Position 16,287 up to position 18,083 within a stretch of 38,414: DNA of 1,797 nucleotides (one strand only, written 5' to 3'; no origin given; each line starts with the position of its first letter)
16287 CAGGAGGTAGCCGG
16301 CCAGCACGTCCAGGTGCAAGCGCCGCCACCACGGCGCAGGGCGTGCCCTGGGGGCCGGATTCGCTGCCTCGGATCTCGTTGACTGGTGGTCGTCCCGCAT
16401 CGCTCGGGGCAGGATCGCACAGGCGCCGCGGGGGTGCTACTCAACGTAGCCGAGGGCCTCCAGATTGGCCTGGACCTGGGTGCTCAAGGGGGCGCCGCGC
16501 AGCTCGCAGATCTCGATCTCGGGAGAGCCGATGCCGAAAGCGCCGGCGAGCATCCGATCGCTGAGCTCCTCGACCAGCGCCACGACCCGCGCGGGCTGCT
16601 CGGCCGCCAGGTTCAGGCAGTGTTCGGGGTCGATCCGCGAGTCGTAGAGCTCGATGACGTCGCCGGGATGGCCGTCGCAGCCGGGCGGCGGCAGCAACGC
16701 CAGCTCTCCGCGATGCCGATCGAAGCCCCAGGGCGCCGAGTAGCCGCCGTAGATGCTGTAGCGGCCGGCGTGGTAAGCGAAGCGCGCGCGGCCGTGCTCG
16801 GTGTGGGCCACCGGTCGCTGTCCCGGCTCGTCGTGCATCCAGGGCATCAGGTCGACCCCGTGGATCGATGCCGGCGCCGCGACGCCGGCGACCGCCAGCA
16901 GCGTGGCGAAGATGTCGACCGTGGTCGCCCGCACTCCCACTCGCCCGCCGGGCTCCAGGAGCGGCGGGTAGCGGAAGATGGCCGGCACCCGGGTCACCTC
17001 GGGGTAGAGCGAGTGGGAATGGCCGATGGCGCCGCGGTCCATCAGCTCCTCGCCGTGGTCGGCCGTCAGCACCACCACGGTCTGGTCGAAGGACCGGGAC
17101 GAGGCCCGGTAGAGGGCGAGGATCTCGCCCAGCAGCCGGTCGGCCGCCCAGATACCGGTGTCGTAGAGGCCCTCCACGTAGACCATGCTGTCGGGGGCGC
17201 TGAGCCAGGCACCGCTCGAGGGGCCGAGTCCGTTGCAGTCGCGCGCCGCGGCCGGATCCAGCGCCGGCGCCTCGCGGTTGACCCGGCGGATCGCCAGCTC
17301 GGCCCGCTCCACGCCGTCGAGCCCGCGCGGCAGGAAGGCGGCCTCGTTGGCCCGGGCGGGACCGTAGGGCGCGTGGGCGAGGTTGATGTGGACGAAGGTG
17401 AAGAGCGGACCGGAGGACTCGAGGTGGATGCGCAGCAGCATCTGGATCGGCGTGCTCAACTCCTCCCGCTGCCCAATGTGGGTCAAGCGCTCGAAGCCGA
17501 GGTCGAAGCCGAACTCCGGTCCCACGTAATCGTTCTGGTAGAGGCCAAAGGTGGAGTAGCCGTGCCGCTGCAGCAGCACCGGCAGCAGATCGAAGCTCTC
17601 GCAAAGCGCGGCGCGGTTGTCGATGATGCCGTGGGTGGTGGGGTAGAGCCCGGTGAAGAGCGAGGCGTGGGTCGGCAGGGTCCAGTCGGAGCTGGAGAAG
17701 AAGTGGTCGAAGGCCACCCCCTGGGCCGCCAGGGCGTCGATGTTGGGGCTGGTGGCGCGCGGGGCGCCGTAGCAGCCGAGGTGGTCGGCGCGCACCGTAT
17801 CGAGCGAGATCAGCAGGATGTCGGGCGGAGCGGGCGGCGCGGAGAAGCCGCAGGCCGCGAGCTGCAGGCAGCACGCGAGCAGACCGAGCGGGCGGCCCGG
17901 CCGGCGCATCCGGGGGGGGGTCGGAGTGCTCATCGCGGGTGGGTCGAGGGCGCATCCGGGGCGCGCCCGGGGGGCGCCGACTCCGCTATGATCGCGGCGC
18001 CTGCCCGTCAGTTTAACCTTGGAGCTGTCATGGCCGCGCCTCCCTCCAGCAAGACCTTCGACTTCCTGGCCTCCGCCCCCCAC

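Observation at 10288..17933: Five-gene translationally coupled envelope-modification operon ending in a secreted BNR double propeller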

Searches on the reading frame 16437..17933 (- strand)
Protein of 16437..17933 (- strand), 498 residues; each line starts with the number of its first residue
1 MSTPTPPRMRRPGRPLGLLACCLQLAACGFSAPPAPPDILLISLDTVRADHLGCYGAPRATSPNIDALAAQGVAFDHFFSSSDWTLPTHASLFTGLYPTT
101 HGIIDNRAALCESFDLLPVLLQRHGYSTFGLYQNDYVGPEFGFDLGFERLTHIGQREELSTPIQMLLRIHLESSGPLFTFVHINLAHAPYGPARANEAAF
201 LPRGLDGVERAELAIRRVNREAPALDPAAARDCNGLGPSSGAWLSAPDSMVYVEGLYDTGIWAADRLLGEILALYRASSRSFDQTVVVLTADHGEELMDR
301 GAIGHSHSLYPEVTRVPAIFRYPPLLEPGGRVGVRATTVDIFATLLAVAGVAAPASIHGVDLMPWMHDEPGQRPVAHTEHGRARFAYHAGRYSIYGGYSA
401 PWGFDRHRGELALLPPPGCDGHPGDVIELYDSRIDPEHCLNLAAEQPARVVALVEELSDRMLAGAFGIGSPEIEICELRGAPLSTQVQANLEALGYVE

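Call 9: search_protein_families(library=pfam, proteins=[window:16437-17933:-], max_evalue=0.01)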
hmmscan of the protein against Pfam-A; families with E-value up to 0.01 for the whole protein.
window:16437-17933:- (498 aa): 3 families
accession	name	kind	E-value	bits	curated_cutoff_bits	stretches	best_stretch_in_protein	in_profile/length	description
PF00884.28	Sulfatase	-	3.4e-32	112.4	25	1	37-351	1-301/301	Sulfatase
PF01663.27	Phosphodiest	-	6.1e-13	49.5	23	1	40-107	2-66/342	Type I phosphodiesterase / nucleotide pyrophosphatase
PF16347.10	SGSH_C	-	1.4e-07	32.2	29.3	1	309-369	11-71/154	N-sulphoglucosamine sulphohydrolase, C-terminal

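Call 10: search_protein_families(library=ncbifam, proteins=[window:16437-17933:-], max_evalue=0.01)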
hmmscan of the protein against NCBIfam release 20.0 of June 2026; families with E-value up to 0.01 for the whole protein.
window:16437-17933:- (498 aa): 8 families
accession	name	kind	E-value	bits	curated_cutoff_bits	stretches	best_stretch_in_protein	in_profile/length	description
NF010322.0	PRK13759.1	equivalog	3.6e-28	98.3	481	2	37-131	7-102/486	arylsulfatase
NF045661.1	HdlasePehA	equivalog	8.6e-26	90.6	900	2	38-127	4-93/506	phosphoric/sulfuric ester hydrolase PehA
TIGR03417.1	chol_sulfatase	equivalog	1.5e-23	83.5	433.45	2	37-141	3-108/500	choline-sulfatase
NF038075.1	fam_STM4013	hypoth_equivalog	3.7e-07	29.9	250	1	38-103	9-72/261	STM4013/SEN3800 family hydrolase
NF052527.1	Mn_arylsulf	exception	8.9e-07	28.2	850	1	37-129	2-96/479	manganese-dependent arylsulfatase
NF051873.1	AlkPhosPhoY32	equivalog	3.8e-05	22.4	1000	0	20-106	4-90/539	alkaline phosphatase PhoY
NF047438.1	polymyxin_MCR12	exception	0.0016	16.9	1200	0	249-306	415-471/548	MCR-12 family phosphoethanolamine--lipid A transferase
NF038282.1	LapC_YejM_PbgA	exception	0.0018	16.6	825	0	260-346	417-497/584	LPS biosynthesis-modulating metalloenzyme YejM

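Call 34: search_solved_structures(query=window:16437-17933:-, max_evalue=0.001, show_alignments=2)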
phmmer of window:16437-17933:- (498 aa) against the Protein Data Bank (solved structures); distinct sequences matched with E-value up to 0.001: 95 (the best 60 are shown).
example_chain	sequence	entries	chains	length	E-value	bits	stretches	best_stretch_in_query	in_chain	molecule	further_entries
5g2v_A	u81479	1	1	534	1.4e-22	83.5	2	259-393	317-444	N-ACETYLGLUCOSAMINE-6-SULFATASE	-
4uph_A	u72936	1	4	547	1.2e-20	77.1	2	36-131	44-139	SULFATASE (SULFURIC ESTER HYDROLASE) PROTEIN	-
7oz8_AAA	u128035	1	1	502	8.8e-20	74.3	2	33-157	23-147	Choline-sulfatase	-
7p24_AAA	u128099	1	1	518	1.1e-18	70.7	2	276-388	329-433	Mucin-desulfating sulfatase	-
4fdi_A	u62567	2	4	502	1.2e-16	63.9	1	34-108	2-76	N-acetylgalactosamine-6-sulfatase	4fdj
4upi_A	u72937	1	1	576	1.4e-16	63.7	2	37-108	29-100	SULFATASE FAMILY PROTEIN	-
6ust_A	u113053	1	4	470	2.9e-16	62.6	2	257-411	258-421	N-acetylgalactosamine 6-sulfate sulfatase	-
3b5q_A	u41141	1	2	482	3.5e-16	62.4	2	273-373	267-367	Putative sulfatase yidJ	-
1e33_P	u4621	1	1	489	9.3e-16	61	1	36-104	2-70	Arylsulfatase A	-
1e3c_P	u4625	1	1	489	1e-15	60.9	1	36-104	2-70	Arylsulfatase A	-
9ihk_D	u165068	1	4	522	1e-15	60.9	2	265-360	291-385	Sulfatase_S1_30A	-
1e1z_P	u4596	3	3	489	1e-15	60.9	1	36-104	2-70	Arylsulfatase A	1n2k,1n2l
9fo1_A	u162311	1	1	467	1.2e-15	60.6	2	265-456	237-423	k-carrageenan sulfatase S1_16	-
1e2s_P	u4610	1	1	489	1.4e-15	60.4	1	36-104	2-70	Arylsulfatase A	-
1auk_A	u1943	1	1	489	2.5e-15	59.5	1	36-104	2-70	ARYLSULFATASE A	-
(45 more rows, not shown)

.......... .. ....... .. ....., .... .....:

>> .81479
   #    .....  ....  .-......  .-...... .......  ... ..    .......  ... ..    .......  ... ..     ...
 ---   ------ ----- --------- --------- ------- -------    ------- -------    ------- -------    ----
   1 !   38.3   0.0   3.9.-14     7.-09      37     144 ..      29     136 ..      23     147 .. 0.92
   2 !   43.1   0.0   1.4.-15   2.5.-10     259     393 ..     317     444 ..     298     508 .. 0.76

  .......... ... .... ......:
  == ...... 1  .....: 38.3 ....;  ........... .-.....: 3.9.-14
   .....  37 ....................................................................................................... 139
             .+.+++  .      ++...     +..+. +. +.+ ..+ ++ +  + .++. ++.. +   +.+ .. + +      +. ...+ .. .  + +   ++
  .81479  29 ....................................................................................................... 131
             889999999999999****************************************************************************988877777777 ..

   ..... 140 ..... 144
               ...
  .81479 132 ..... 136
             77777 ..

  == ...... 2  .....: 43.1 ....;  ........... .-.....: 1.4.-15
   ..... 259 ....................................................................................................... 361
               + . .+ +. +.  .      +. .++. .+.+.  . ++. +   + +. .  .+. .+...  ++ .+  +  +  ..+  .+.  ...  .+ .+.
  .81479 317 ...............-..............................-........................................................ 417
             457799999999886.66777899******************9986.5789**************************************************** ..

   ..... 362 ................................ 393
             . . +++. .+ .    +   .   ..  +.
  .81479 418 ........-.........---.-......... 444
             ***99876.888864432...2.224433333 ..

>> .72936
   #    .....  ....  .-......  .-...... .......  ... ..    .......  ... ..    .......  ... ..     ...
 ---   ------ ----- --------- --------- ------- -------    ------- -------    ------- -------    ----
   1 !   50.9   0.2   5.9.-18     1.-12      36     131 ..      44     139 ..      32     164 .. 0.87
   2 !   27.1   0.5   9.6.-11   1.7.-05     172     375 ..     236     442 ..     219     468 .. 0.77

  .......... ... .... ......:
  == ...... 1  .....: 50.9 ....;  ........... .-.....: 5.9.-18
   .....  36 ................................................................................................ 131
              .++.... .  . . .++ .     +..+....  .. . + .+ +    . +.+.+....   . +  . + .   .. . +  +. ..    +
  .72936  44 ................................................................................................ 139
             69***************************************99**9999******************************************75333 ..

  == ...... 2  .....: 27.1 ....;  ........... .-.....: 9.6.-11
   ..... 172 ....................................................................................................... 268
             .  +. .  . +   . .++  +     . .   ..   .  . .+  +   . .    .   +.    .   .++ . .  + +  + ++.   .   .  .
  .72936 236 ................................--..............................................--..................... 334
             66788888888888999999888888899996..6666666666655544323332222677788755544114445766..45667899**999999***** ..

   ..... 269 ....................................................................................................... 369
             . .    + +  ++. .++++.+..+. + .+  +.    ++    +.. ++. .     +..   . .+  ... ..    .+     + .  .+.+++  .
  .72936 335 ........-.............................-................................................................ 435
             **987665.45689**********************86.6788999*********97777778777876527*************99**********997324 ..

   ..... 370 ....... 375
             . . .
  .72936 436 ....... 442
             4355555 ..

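Call 64: find_homologous_proteins(query=window:16437-17933:-, max_evalue=1e-20)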
Query window:16437-17933:- (498 aa): 2190 proteins with E <= 1e-20 among 8000 candidates; the best 120 are listed.
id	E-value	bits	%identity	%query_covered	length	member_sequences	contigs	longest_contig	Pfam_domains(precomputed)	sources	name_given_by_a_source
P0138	2.0e-54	203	36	77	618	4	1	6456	PF01663.28,PF16347.11,PF00884.29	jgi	jgi:arylsulfatase A-like enzyme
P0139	3.8e-53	199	33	98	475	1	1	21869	PF01663.28,PF16347.11,PF00884.29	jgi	-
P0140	1.3e-52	198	34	77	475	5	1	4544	PF01663.28,PF16347.11,PF00884.29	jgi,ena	-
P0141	1.2e-51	194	38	74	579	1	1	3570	PF01663.28,PF00884.29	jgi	-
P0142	1.4e-51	194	39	71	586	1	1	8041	PF01663.28,PF16347.11,PF00884.29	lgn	-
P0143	5.3e-51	192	31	99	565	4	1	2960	PF01663.28,PF16347.11,PF00884.29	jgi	jgi:arylsulfatase A-like enzyme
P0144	7.0e-51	192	35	96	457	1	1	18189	PF07394.18,PF04185.20,PF01663.28,PF16347.11,PF00884.29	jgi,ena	-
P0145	1.4e-50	191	34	91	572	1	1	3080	PF01663.28,PF16347.11,PF00884.29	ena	-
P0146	2.3e-50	190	34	95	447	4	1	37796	PF02995.23,PF01663.28,PF16347.11,PF00884.29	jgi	jgi:arylsulfatase A-like enzyme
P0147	3.0e-50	190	33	94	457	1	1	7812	PF01663.28,PF16347.11,PF00884.29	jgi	jgi:arylsulfatase A-like enzyme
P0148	3.8e-50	189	34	71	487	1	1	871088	PF01663.28,PF16347.11,PF00884.29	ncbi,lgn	-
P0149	4.9e-50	189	34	96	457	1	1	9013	PF01663.28,PF16347.11,PF00884.29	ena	-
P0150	5.5e-50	189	31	97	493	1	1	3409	PF01663.28,PF16347.11,PF00884.29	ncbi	-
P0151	6.7e-50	189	35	70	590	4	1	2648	PF01663.28,PF16347.11,PF00884.29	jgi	jgi:arylsulfatase A-like enzyme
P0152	9.0e-50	188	35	96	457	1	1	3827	PF07394.18,PF04185.20,PF01663.28,PF16347.11,PF00884.29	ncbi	-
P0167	6.2e-48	182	31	93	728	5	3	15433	PF01663.28,PF16347.11,PF00884.29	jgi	jgi:arylsulfatase A-like enzyme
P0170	8.9e-48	182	38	66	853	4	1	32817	PF01663.28,PF16347.11,PF00884.29,PF13231.13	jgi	jgi:arylsulfatase A-like enzyme/4-amino-4-deoxy-L-arabinose transferase-like glycosyltransferase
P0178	5.2e-47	179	38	66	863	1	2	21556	PF01663.28,PF16347.11,PF00884.29,PF13231.13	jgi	jgi:arylsulfatase A-like enzyme/4-amino-4-deoxy-L-arabinose transferase-like glycosyltransferase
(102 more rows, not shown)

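Call 69: search_protein_families(library=pfam, proteins=[P0170, P0178, P0138, P0167], max_evalue=0.001)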
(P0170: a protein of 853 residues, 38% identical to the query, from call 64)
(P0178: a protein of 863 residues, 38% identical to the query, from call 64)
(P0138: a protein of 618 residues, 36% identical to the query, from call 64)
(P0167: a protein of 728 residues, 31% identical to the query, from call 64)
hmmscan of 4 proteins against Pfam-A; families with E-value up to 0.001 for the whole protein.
P0170 (853 aa): 4 families
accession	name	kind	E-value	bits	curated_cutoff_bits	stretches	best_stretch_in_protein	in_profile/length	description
PF00884.28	Sulfatase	-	1.3e-41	143.3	25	1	448-739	3-301/301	Sulfatase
PF13231.12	PMT_2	-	3.8e-21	76.4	26.1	1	62-218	2-157/160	Dolichyl-phosphate-mannose-protein mannosyltransferase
PF16347.10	SGSH_C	-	5.1e-14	53.1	29.3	1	692-827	5-146/154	N-sulphoglucosamine sulphohydrolase, C-terminal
PF01663.27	Phosphodiest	-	3.7e-08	33.8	23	1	449-520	2-70/342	Type I phosphodiesterase / nucleotide pyrophosphatase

P0178 (863 aa): 4 families
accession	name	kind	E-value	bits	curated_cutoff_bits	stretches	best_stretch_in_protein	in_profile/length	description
PF00884.28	Sulfatase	-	9.5e-49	166.8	25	1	435-734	1-300/301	Sulfatase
PF01663.27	Phosphodiest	-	1.3e-15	58.3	23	1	437-506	1-67/342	Type I phosphodiesterase / nucleotide pyrophosphatase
PF16347.10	SGSH_C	-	1.6e-10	41.8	29.3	1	683-819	2-135/154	N-sulphoglucosamine sulphohydrolase, C-terminal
PF13231.12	PMT_2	-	8.9e-10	39.4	26.1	1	61-215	4-157/160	Dolichyl-phosphate-mannose-protein mannosyltransferase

P0138 (618 aa): 3 families
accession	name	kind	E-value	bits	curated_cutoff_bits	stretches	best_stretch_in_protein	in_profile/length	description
PF00884.28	Sulfatase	-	8.1e-45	153.8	25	1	47-346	1-300/301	Sulfatase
PF01663.27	Phosphodiest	-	1.3e-14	55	23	1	50-113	2-62/342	Type I phosphodiesterase / nucleotide pyrophosphatase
PF16347.10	SGSH_C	-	2.1e-11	44.6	29.3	1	302-426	8-144/154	N-sulphoglucosamine sulphohydrolase, C-terminal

P0167 (728 aa): 3 families
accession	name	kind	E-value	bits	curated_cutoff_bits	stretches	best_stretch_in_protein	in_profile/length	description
PF00884.28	Sulfatase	-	1.1e-53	183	25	1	296-597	1-301/301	Sulfatase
PF16347.10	SGSH_C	-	1.3e-15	58.3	29.3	1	555-670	11-132/154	N-sulphoglucosamine sulphohydrolase, C-terminal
PF01663.27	Phosphodiest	-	7e-09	36.2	23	0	302-361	5-61/342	Type I phosphodiesterase / nucleotide pyrophosphatase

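Call 78: find_encoding_contigs(protein=P0170, flank=8000, max_places=2)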
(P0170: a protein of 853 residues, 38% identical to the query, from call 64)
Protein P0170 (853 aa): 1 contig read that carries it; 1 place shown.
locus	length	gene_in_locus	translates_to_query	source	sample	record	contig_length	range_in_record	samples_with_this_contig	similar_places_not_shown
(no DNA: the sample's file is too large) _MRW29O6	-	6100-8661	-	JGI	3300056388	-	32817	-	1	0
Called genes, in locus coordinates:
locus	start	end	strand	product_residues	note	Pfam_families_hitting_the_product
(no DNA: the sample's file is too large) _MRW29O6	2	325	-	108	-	?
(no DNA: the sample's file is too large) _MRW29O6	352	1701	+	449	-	PF00884:Sulfatase, PF01663:Phosphodiest (weak)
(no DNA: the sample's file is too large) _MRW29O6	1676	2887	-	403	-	-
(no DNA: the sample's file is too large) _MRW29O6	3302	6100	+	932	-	-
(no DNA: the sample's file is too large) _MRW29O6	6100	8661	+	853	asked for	PF13231:PMT_2, PF00884:Sulfatase, PF01663:Phosphodiest (weak), PF16347:SGSH_C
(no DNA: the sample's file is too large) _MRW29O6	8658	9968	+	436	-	PF05935:Arylsulfotrans, PF14269:Arylsulfotran_2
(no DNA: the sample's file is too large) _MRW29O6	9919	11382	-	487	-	PF00884:Sulfatase, PF01663:Phosphodiest, PF16347:SGSH_C (weak)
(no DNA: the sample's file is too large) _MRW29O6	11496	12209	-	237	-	PF03167:UDG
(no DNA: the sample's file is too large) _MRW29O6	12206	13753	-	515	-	-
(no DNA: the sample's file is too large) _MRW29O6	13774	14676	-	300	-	PF02735:Ku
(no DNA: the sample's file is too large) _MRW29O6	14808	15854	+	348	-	PF03435:Sacchrp_dh_NADP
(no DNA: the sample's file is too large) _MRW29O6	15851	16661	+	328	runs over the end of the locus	PF00890:FAD_binding_2 (faint), PF07992:Pyr_redox_2, PF13738:Pyr_redox_3, PF13434:Lys_Orn_oxgnase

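Call 103: list_cluster_members(proteins=[window:16437-17933:-, window:13507-14439:-, window:12779-13510:-, window:10288-12705:-, P0001])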
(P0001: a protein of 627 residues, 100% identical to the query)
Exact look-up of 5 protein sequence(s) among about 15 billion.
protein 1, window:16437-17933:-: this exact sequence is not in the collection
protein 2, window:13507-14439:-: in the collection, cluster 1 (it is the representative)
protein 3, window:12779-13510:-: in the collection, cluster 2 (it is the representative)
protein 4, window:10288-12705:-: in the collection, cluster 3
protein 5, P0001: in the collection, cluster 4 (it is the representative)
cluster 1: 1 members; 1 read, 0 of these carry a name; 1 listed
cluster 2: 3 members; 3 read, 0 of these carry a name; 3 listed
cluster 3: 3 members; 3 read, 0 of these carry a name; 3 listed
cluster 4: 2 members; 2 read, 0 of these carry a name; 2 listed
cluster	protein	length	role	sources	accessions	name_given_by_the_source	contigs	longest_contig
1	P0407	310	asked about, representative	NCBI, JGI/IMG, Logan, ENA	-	-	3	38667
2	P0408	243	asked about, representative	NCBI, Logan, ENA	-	-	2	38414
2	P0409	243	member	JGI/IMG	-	-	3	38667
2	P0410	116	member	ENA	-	-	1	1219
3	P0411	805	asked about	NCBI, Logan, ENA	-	-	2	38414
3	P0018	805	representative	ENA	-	-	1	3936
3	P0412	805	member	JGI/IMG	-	-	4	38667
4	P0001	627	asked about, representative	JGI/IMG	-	-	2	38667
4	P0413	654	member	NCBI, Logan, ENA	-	-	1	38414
